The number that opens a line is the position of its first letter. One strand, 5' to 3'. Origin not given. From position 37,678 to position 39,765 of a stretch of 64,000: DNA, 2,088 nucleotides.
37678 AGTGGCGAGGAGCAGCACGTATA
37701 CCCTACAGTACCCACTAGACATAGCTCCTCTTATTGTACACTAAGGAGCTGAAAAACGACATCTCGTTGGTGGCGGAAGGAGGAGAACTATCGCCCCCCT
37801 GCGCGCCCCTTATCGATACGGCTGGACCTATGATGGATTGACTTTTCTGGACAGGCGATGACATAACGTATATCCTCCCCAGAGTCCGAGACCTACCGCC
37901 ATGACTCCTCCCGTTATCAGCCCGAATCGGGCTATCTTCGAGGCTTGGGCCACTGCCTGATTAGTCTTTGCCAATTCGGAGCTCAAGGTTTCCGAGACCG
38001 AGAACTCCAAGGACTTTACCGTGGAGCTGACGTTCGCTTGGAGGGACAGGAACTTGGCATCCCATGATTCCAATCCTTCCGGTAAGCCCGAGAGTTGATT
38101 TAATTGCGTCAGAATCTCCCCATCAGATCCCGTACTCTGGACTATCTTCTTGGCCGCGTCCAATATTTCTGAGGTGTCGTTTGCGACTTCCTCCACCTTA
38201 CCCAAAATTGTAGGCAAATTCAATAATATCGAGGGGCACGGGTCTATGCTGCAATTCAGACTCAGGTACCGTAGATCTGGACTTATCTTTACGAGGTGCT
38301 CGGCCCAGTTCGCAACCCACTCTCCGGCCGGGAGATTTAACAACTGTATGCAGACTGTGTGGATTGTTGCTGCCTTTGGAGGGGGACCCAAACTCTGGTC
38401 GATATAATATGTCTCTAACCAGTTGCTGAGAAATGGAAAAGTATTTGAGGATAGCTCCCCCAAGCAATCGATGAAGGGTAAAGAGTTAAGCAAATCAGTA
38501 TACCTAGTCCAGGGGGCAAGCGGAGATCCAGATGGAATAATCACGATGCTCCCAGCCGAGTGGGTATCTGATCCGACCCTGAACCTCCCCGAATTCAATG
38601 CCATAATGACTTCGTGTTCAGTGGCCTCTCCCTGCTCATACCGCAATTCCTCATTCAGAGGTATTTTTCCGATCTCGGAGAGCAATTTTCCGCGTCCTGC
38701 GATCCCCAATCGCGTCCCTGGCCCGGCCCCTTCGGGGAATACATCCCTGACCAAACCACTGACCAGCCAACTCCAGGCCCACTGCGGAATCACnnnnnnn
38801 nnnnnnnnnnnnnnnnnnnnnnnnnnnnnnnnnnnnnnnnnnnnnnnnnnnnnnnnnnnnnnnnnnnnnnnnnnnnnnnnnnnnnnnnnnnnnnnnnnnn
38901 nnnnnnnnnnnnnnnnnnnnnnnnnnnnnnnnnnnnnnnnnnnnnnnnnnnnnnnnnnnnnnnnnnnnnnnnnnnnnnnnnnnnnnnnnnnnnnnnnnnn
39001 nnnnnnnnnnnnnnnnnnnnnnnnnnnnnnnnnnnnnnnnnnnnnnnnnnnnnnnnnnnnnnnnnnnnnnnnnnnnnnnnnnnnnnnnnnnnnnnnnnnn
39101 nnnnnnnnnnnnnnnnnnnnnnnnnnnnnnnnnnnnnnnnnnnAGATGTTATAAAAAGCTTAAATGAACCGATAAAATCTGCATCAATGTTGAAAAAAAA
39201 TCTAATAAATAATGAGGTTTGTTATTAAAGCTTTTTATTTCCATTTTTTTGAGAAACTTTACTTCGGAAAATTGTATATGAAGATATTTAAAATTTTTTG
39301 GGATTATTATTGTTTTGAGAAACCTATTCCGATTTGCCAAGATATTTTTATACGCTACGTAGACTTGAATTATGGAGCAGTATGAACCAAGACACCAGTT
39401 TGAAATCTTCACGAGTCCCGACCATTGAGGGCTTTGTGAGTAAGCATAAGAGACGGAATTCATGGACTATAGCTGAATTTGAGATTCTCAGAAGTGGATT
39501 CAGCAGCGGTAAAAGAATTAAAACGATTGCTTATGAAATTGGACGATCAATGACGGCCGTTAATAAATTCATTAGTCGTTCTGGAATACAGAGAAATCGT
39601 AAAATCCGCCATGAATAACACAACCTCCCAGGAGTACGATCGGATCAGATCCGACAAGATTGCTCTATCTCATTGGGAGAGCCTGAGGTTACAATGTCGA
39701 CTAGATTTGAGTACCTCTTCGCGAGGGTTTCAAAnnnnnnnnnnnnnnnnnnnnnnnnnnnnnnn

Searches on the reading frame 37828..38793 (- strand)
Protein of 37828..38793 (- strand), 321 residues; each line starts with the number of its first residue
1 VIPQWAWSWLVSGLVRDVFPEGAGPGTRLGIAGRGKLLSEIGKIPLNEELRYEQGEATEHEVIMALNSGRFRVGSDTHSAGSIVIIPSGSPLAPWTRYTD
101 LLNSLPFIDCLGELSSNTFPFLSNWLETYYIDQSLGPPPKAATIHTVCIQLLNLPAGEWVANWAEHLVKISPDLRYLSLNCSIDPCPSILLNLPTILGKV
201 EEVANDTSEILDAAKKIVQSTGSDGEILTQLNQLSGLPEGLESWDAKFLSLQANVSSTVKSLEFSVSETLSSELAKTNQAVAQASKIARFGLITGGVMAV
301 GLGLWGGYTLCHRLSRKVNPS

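Call 47: search_protein_representatives(protein=window:37828-38793:-)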
Query: 321 residues. Proteins with E-value up to 0.001 (for the whole library): 1; up to 1e-10: 1; up to 1e-30: 1. The best 1 are listed.
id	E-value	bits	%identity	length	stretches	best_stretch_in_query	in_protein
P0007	5.1e-191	650.3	100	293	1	29-321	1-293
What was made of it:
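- Tried and rejected: An exhaustive phmmer search of 1.84 billion representatives with the downstream part of T3 also found only that protein (call 47).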

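Call 52: search_protein_families(library=ncbifam, proteins=[window:37828-38793:-], max_evalue=0.01)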
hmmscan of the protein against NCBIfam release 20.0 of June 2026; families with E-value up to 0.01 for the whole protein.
window:37828-38793:- (321 aa): 0 families

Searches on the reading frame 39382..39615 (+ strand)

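Call 66: search_protein_families(library=pfam, proteins=[window:39382-39615:+], max_evalue=0.01)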
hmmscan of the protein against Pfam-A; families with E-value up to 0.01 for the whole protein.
seq(78 aa): 1 family
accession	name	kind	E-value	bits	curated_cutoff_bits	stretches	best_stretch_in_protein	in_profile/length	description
PF19575.5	HTH_58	-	0.0031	17.8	23.8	1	36-70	19-53/62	Helix-turn-helix domain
